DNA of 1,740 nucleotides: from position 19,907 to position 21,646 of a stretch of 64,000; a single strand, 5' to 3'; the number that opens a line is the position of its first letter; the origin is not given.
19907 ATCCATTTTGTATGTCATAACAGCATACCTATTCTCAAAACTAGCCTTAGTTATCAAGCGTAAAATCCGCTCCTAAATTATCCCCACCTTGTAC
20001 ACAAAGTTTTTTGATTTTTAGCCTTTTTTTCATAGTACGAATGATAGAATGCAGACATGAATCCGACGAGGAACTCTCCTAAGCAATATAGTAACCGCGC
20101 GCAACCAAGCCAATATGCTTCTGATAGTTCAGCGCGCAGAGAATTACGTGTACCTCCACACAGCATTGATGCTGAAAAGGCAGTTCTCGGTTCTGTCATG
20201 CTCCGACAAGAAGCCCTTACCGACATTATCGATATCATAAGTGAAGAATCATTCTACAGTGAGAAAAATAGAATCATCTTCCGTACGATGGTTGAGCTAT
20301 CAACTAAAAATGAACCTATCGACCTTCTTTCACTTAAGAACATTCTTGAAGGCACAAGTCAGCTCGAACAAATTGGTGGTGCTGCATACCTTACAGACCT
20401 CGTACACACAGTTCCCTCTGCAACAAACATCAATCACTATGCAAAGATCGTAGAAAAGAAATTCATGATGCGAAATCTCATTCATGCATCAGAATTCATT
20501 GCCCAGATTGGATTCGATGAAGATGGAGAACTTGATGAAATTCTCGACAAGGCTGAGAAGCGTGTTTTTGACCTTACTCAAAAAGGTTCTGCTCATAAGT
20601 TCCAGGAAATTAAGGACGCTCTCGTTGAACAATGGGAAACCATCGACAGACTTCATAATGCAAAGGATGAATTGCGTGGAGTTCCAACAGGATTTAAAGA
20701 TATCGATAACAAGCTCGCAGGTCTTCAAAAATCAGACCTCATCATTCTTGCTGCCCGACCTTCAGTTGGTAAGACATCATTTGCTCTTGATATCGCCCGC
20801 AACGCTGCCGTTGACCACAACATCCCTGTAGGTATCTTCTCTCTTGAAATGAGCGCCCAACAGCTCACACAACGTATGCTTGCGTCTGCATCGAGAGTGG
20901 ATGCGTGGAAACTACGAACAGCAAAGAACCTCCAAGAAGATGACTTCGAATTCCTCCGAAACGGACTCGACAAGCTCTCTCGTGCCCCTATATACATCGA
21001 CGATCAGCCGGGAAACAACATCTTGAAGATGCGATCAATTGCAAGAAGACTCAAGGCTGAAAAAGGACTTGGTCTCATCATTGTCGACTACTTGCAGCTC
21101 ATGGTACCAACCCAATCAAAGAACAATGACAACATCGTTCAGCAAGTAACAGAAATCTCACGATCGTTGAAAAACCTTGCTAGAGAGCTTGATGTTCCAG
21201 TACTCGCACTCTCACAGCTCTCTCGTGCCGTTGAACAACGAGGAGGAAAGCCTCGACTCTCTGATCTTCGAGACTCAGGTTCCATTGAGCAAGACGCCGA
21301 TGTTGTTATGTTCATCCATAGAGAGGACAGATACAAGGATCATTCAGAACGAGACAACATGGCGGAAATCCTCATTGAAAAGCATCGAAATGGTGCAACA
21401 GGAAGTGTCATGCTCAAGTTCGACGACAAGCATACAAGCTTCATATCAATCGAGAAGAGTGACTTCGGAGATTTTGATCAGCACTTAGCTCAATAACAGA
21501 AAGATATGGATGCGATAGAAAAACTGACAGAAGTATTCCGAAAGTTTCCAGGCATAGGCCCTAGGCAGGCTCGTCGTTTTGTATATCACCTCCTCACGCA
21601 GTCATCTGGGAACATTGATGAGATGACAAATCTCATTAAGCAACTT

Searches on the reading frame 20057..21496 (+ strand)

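Call 34: search_protein_families(library=pfam, proteins=[window:20057-21496:+], max_evalue=0.001)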
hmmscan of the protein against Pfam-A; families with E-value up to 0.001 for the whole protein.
window:20057-21496:+ (479 aa): 4 families
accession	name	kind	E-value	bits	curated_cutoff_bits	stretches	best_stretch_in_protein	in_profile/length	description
PF03796.21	DnaB_C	-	2e-101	339.1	27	1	208-462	1-253/255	DnaB-like helicase C terminal domain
PF00772.26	DnaB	-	7.3e-35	119.6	23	1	33-133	2-102/103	DnaB-like helicase N terminal domain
PF13481.12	AAA_25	-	3.5e-14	53.3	27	1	224-388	31-190/195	AAA domain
PF06745.19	ATPase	-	0.00038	20.3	26.6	0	209-373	1-153/231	KaiC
